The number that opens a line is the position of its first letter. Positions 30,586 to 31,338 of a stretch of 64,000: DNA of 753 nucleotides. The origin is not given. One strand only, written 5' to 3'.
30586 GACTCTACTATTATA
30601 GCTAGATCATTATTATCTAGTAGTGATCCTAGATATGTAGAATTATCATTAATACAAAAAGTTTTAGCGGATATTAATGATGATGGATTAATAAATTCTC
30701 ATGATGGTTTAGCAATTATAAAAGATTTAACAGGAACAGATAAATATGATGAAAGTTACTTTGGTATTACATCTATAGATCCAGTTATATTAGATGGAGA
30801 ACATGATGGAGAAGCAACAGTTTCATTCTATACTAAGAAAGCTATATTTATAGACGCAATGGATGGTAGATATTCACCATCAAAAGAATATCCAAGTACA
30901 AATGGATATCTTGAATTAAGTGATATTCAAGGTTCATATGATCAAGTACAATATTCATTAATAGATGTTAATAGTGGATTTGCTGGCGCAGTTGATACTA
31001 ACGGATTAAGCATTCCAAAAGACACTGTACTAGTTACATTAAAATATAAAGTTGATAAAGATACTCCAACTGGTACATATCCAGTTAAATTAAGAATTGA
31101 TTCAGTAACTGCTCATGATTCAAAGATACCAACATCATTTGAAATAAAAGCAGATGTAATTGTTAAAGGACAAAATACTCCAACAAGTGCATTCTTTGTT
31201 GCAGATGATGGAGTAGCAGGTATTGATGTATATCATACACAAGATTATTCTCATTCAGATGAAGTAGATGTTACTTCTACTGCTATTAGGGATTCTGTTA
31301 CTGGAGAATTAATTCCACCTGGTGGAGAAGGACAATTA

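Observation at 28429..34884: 2151-aa adhesin combining a beta-helix (Cthe_2159-like) head, a dockerin AND a cohesin-like module, MBG repeats and a sortase NPTTGD anchor.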

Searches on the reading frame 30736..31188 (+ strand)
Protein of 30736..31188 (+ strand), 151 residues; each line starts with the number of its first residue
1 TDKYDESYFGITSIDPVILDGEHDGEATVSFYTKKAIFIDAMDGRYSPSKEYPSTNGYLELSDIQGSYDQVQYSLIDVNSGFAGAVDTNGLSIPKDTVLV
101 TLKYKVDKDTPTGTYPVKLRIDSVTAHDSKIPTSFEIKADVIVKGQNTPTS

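Call 8: search_protein_families(library=pfam, proteins=[window:30736-31188:+], max_evalue=10)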
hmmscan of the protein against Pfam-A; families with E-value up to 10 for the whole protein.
seq(151 aa): 2 families
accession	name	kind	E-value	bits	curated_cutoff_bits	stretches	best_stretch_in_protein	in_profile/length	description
PF00963.24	Cohesin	-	0.002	18.8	24.1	1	83-126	73-121/139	Cohesin domain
PF07523.18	Big_3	-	0.061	14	21.2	1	79-126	17-62/68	Bacterial Ig-like domain (group 3)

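Call 10: find_homologous_proteins(query=window:30736-31188:+, max_evalue=0.001)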
Query seq(151 aa): 17 candidates shared short words with the query, none scored E <= 0.001.

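Call 17: search_solved_structures(query=A1, max_evalue=10, show_alignments=4)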
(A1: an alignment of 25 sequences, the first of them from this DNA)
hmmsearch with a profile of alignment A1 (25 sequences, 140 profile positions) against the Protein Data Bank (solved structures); distinct sequences matched with E-value up to 10: 27.
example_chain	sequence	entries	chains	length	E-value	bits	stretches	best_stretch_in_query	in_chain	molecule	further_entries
6g6o_A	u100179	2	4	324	0.00031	23.6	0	5-28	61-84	Ika8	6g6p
6g6q_A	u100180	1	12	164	0.0069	19.2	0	5-28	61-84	Ika4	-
5n5p_A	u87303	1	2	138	0.012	18.4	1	82-138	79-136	Putative cellulosomal scaffoldin protein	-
4ums_A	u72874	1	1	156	0.027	17.3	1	81-112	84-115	CELLULOSOMAL ANCHORING SCAFFOLDIN B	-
5u64_B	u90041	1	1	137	0.029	17.2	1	16-77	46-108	VHH-28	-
5m2o_A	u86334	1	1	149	0.099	15.5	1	87-132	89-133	Putative cellulosomal scaffoldin protein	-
5aoz_A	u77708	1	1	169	0.16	14.8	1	87-132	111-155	PUTATIVE CELLULOSOMAL SCAFFOLDIN PROTEIN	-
1mvf_A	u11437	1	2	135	0.46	13.3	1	16-61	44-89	immunoglobulin heavy chain variable region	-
9fm1_D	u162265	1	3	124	0.47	13.3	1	21-60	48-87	Single-domain antibody hVHH-69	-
6oq5_E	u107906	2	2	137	0.59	13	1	25-60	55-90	E3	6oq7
6uc6_C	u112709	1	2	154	0.73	12.7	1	17-60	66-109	JLI-H11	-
8xld_B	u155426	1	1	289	0.82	12.5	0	21-64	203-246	Nanobody(Staygold-S2G10)-Nanobody(Staygold-S4F1)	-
7d30_A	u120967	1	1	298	1.1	12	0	17-63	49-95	sybody fusion of MR17-SR31 with a GS linker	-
9s37_A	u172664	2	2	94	1.1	12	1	18-62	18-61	NB52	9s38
8jys_A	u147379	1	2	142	1.3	11.8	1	21-61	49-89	IBT-CoV144 nanobody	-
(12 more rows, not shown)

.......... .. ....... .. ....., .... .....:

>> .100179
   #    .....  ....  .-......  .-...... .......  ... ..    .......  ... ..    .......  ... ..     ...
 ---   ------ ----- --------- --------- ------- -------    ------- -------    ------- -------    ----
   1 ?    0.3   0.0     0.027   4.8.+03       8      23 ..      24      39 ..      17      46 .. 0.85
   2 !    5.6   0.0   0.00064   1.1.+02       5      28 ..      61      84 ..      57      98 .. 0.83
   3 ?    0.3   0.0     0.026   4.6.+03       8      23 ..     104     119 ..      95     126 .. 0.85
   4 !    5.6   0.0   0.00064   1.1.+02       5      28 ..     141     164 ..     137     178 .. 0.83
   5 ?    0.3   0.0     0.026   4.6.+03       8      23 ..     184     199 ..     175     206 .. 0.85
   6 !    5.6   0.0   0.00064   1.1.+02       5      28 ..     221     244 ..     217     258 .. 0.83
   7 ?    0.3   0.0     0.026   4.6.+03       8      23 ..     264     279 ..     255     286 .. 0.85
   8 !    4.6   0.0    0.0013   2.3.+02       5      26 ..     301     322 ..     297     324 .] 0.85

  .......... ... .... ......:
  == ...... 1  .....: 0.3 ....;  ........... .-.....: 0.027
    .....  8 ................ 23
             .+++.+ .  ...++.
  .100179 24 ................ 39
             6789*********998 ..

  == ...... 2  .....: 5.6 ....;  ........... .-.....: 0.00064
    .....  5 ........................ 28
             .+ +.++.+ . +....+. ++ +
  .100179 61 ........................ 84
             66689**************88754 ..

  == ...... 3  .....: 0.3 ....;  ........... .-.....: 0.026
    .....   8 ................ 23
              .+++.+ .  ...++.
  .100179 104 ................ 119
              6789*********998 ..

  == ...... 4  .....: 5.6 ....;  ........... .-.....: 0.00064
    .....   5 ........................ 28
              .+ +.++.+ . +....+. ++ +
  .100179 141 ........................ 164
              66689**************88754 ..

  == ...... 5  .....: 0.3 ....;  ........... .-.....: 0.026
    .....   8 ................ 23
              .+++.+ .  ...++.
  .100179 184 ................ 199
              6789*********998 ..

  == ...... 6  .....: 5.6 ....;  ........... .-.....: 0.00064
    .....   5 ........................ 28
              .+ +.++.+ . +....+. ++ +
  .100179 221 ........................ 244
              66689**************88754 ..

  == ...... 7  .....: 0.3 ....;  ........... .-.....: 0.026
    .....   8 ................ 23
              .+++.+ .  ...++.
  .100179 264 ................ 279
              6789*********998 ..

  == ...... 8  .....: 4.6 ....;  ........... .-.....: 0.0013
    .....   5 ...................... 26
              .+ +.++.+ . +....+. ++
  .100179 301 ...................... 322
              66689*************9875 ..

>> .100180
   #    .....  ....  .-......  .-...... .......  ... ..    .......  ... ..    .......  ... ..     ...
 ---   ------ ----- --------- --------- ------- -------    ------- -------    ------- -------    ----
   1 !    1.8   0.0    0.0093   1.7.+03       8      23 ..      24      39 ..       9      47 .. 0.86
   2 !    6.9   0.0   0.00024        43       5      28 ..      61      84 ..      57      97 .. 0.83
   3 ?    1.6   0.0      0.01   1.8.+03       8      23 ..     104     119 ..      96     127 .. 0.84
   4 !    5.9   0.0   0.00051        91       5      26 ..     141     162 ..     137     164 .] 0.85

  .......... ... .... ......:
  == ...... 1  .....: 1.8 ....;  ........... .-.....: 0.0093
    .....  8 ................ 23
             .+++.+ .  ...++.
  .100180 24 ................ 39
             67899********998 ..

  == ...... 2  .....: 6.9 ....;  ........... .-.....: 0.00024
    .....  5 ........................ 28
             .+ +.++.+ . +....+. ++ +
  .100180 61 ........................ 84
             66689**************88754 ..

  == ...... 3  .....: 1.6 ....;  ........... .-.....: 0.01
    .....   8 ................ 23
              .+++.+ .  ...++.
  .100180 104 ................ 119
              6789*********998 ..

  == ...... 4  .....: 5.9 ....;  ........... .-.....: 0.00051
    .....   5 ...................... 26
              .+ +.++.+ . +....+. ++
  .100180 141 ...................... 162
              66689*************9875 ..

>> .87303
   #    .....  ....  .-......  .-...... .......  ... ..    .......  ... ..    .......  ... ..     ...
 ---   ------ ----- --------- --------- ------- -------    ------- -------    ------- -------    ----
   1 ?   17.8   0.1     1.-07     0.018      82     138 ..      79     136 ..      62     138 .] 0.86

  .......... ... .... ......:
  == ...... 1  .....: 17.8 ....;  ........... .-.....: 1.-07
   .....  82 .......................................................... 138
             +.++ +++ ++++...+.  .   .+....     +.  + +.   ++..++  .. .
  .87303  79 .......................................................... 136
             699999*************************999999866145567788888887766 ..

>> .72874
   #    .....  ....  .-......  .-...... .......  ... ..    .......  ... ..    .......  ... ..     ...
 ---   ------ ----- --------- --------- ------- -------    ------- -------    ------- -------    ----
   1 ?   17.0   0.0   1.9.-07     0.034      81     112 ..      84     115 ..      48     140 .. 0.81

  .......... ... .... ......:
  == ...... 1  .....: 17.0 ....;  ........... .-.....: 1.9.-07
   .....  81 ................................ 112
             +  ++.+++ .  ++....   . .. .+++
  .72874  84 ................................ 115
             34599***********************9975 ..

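Call 22: predict_structure(alignment_id=A1)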
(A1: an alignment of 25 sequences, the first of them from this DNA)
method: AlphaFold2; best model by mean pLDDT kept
length: 141 residues; sequences in the alignment: 25
mean_pLDDT: 91.7   pTM: 0.83
mean pLDDT of the five models: 91.7, 91.0, 90.7, 89.9, 89.0
residues with pLDDT >= 90: 119; 70-90: 17; 50-70: 5; < 50: 0
segments of 3 or more residues with pLDDT < 50: none
pLDDT, mean of each block of 10 residues (from residue 1): 91 94 95 94 91 93 81 93 92 94 94 93 91 91 63
secondary structure, 60 per line:
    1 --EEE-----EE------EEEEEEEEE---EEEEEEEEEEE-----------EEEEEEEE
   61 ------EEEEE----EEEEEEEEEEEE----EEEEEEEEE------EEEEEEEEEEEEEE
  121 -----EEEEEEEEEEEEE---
elements in order: E3-5 E19-27 E31-41 E53-60 E67-71 E76-87 E92-100 E107-120 E126-138

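Call 25: fold_search(model_id=the predicted structure, library=pdb)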
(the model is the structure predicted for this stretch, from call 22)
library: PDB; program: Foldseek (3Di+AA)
matches with E <= 10: 1872; with E <= 0.001: 41
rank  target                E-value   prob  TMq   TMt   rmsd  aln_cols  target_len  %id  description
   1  5lxv_A                2.0e-05  1.00  0.44  0.38   9.5       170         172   17  Crystal structure of Ruminococcus flavefaciens scaffoldin C cohesin in complex with a dockerin from an uncharacterized (released 2016-10-19)
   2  4ums                  2.6e-05  1.00  0.60  0.56   4.8       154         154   14  The crystal structure of the seventh ScaB type I cohesin from Pseudobacteroides cellulosolvens (released 2015-05-06)
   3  5lxv_C                3.2e-05  1.00  0.44  0.38   9.5       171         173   17  Crystal structure of Ruminococcus flavefaciens scaffoldin C cohesin in complex with a dockerin from an uncharacterized (released 2016-10-19)
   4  3ul4_A                6.4e-05  1.00  0.60  0.60   4.8       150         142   17  Crystal structure of Coh-OlpA(Cthe_3080)-Doc918(Cthe_0918) complex: A novel type I Cohesin-Dockerin complex from Clost (released 2012-11-28)
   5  6kgf_A                6.4e-05  1.00  0.51  0.51   5.4       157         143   13  Crystal structure of CaDoc0917(R16D)-CaCohA2 complex at pH 8.2 (released 2020-07-08)
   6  6kgc_A                6.7e-05  1.00  0.53  0.53   5.3       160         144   13  Crystal structure of CaDoc0917(R49D)-CaCohA2 complex at pH 5.4 (released 2020-07-08)
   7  6kgd_A                7.9e-05  1.00  0.54  0.53   5.3       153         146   14  Crystal structure of CaDoc0917(R49D)-CaCohA2 complex at pH 8.0 (released 2020-07-08)
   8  6kge_A                1.2e-04  1.00  0.51  0.51   5.6       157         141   15  Crystal structure of CaDoc0917(R16D)-CaCohA2 complex at pH 5.5 (released 2020-07-08)
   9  6kgf_C                1.4e-04  1.00  0.53  0.52   5.5       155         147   14  Crystal structure of CaDoc0917(R16D)-CaCohA2 complex at pH 8.2 (released 2020-07-08)
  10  2vo8                  1.9e-04  1.00  0.56  0.58   5.0       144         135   15  Cohesin module from Clostridium perfringens ATCC13124 family 33 glycoside hydrolase. (released 2008-09-02)
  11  5n5p_A                2.1e-04  1.00  0.62  0.63   8.1       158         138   14  Crystal structure of Ruminococcus flavefaciens' type III complex containing the fifth cohesin from scaffoldin B and th (released 2018-02-28)
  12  3kcp_A                2.1e-04  1.00  0.50  0.28   5.6       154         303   16  Crystal structure of interacting Clostridium thermocellum multimodular components (released 2010-02-09)
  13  1g1k_A                2.1e-04  1.00  0.50  0.49   5.5       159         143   11  COHESIN MODULE FROM THE CELLULOSOME OF CLOSTRIDIUM CELLULOLYTICUM (released 2000-11-22)
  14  5fqh_A                2.3e-04  0.99  0.29  0.11  12.9       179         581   10  The details of glycolipid glycan hydrolysis by the structural analysis of a family 123 glycoside hydrolase from Clostr (released 2016-03-30)
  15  5n5p_C                2.7e-04  1.00  0.60  0.61   8.5       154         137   11  Crystal structure of Ruminococcus flavefaciens' type III complex containing the fifth cohesin from scaffoldin B and th (released 2018-02-28)
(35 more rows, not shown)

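Call 58: search_protein_representatives(alignment_id=A1)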
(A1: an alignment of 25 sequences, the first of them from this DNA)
Query: 25 sequences, 140 profile positions. Proteins with E-value up to 0.001 (for the whole library): 198; up to 1e-10: 52; up to 1e-30: 5. The best 150 are listed.
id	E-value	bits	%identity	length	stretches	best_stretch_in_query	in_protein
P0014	6.0e-53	194.4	-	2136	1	1-140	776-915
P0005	9.3e-50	184.1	-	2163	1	1-139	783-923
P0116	1.6e-40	154.2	-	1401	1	2-139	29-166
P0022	1.6e-40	154.1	-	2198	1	7-139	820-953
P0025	1.4e-37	144.6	-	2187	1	1-139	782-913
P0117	5.2e-29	116.9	-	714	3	7-137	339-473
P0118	2.6e-26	108.1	-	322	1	2-137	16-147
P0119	3.1e-22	94.9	-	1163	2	8-112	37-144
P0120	2.9e-18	82.0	-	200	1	2-125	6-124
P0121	3.8e-18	81.7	-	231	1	16-137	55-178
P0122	3.1e-17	78.7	-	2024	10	96-127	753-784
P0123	1.0e-16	77.1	-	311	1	7-136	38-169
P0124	1.3e-15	73.5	-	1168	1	8-136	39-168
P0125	3.4e-15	72.1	-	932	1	8-137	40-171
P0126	4.6e-15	71.7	-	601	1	7-136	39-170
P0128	1.2e-14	70.4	-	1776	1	7-125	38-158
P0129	1.5e-14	70.0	-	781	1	2-136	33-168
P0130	2.8e-14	69.2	-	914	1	2-138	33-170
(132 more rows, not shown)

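Call 62: search_protein_families(library=pfam, alignment_id=A3, max_evalue=0.001)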
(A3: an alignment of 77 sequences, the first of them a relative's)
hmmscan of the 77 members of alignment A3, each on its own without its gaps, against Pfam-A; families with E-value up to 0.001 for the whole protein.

A. member 1, P0117 (714 aa): 3 families
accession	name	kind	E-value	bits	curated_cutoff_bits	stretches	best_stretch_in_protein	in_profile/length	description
PF00404.24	Dockerin_1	-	4.6e-13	49.6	22.9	1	641-702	1-57/57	Dockerin type I domain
PF10633.15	NPCBM_assoc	-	3e-07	30.9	24.4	0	402-450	29-76/78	NPCBM-associated, NEW3 domain of alpha-galactosidase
PF04234.18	CopC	-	0.00077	20.9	23.3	0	423-451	50-78/92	CopC domain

B. families by the number of members that match (of 77 scanned): 33 families (the first 25 are shown)
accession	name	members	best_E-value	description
PF00404.24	Dockerin_1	20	4.6e-13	Dockerin type I domain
PF00963.24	Cohesin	8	1.3e-51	Cohesin domain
PF00395.25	SLH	6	1.1e-34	S-layer homology domain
PF02368.24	Big_2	5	1.5e-69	Bacterial Ig-like domain (group 2)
PF09479.16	Flg_new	4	7.4e-14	Listeria-Bacteroides repeat domain (List_Bact_rpt)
PF18998.6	Flg_new_2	3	5.5e-26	Divergent InlB B-repeat domain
PF07833.16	Cu_amine_oxidN1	2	1.9e-37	Copper amine oxidase N-terminal domain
PF22359.2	Big-like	2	3.8e-16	Bacterial Ig-like domain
PF18657.6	YDG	2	3.1e-10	YDG domain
PF04234.18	CopC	2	5e-10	CopC domain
PF21461.3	HL_N-beta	2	1.2e-07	Hyaluronate lyase, N-terminal beta-sheet domain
PF10633.15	NPCBM_assoc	2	3e-07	NPCBM-associated, NEW3 domain of alpha-galactosidase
PF13620.12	CarboxypepD_reg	2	4.1e-07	Carboxypeptidase regulatory-like domain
PF21764.3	Invasin_D4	1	5.9e-13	Invasin, domain 4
PF17892.7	Cadherin_5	1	1.6e-12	Cadherin-like domain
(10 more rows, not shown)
